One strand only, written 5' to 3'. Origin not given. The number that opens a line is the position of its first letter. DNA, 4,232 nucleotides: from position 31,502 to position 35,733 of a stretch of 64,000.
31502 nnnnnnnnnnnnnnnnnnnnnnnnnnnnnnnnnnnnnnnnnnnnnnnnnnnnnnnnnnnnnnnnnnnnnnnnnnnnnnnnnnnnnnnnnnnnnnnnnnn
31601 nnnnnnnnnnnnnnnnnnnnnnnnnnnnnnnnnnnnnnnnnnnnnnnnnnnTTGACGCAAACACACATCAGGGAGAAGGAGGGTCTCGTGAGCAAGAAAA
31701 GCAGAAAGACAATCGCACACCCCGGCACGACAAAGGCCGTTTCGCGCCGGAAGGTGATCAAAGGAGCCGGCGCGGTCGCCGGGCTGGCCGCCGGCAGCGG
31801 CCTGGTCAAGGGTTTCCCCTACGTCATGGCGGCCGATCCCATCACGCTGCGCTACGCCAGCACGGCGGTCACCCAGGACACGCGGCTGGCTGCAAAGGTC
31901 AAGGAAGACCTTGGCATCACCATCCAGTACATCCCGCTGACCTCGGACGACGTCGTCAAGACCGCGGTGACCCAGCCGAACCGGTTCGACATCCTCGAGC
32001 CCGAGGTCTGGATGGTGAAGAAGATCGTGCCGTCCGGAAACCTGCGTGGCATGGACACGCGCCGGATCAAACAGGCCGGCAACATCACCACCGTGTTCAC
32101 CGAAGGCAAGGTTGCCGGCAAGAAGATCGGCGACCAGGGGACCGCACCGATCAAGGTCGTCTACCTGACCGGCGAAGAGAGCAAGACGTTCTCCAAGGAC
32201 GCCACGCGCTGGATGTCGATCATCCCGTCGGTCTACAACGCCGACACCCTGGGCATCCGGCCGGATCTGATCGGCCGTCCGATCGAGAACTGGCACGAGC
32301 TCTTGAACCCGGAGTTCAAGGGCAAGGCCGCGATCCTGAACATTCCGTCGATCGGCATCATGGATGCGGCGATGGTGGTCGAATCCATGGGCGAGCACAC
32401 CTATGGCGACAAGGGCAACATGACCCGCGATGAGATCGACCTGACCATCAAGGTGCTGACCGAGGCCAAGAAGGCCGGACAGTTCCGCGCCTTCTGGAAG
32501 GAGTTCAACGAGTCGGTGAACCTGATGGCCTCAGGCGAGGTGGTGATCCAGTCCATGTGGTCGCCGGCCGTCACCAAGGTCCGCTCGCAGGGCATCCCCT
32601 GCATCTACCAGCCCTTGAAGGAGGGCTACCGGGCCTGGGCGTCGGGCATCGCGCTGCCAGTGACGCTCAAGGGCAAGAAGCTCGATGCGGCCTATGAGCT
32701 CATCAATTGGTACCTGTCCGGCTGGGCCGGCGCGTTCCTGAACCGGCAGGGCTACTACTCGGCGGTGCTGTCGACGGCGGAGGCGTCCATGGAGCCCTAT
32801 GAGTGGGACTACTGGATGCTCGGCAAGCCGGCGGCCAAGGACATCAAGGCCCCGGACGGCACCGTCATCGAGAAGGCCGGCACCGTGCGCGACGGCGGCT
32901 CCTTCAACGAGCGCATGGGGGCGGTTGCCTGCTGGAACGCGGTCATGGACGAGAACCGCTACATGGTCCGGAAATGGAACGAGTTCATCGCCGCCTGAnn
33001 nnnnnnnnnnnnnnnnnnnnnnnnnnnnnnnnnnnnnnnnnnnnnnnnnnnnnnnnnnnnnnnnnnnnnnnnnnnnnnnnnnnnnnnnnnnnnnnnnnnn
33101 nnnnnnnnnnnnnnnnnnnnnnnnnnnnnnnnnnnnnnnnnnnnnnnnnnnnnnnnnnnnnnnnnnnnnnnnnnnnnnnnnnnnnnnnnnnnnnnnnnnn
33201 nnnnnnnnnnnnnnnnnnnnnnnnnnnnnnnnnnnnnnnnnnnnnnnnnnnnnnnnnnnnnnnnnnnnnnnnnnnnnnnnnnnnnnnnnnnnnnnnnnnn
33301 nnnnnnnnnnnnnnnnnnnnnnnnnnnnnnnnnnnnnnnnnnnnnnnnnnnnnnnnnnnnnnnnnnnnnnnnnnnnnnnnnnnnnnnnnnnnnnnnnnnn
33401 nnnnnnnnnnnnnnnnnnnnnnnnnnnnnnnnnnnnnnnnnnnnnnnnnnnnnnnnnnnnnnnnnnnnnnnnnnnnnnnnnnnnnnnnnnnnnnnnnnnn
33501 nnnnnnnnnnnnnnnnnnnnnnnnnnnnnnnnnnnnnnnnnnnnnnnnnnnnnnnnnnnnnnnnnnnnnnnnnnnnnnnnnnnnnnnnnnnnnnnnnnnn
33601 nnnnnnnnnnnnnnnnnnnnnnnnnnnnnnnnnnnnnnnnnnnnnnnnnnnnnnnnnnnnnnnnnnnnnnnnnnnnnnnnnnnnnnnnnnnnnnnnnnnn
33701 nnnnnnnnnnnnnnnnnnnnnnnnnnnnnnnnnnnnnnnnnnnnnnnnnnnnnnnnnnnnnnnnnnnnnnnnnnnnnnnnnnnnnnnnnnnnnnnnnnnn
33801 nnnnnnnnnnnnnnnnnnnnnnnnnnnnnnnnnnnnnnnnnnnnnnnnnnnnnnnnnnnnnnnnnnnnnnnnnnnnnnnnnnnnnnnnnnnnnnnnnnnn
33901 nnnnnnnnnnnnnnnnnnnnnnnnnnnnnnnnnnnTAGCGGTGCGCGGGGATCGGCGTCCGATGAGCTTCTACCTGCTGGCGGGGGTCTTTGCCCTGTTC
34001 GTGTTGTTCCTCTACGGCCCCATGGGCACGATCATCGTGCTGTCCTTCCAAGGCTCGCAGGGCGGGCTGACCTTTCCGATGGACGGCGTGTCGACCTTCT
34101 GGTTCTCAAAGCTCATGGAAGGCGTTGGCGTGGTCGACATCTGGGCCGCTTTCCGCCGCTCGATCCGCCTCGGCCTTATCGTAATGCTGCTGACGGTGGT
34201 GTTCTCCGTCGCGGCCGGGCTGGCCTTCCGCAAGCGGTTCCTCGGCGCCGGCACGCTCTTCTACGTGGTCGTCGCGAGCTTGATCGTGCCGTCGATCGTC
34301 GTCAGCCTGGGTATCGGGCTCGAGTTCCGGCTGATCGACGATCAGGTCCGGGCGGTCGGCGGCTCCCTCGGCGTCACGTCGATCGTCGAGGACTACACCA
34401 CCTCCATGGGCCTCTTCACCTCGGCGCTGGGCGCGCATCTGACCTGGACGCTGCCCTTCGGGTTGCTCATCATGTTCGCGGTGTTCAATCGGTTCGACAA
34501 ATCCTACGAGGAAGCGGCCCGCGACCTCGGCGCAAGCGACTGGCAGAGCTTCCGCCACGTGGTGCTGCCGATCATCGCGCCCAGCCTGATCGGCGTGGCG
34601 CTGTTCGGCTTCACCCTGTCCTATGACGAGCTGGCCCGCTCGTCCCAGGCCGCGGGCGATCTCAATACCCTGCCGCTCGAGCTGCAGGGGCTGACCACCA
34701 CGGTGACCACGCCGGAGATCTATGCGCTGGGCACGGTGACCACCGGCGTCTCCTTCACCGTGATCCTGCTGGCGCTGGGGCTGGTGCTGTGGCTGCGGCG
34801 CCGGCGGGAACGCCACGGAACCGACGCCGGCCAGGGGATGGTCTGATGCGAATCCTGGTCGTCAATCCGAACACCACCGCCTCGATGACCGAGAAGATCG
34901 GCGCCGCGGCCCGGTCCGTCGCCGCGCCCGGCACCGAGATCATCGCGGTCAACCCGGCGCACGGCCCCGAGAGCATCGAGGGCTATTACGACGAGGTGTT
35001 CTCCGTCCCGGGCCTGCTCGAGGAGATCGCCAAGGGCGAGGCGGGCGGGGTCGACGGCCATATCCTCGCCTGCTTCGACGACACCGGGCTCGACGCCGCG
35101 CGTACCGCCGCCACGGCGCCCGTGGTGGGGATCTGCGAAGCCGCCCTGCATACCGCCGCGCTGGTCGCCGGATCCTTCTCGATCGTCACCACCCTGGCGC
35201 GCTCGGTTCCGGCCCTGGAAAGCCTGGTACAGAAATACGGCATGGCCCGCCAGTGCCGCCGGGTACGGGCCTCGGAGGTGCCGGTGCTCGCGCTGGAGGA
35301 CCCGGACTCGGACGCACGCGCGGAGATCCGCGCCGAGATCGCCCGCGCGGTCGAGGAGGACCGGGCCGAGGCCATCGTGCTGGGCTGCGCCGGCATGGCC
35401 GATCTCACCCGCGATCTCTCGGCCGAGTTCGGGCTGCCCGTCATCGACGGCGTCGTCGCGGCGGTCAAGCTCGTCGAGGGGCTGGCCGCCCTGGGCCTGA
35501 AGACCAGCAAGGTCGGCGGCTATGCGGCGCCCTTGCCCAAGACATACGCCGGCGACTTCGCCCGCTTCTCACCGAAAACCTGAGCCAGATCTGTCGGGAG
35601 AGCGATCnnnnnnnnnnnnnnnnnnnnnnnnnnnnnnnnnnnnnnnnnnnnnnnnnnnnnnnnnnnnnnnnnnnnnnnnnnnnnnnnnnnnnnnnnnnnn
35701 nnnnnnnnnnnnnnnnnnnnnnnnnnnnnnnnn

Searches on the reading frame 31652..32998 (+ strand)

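Call 45: search_protein_families(library=pfam, proteins=[window:31652-32998:+], max_evalue=0.00001)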
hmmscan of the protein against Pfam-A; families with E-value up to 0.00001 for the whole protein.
window:31652-32998:+ (448 aa): 1 family
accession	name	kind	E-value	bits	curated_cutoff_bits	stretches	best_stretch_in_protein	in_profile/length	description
PF13416.11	SBP_bac_8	-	4.1e-15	56.8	27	1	79-357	2-246/279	Bacterial extracellular solute-binding protein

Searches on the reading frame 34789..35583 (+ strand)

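Call 46: search_protein_families(library=pfam, proteins=[window:34789-35583:+], max_evalue=0.00001)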
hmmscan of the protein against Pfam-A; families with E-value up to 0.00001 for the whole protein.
window:34789-35583:+ (264 aa): 1 family
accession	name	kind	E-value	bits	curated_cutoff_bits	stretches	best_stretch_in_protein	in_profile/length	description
PF01177.27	Asp_Glu_race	-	2.3e-62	211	31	1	22-228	1-210/211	Asp/Glu/Hydantoin racemase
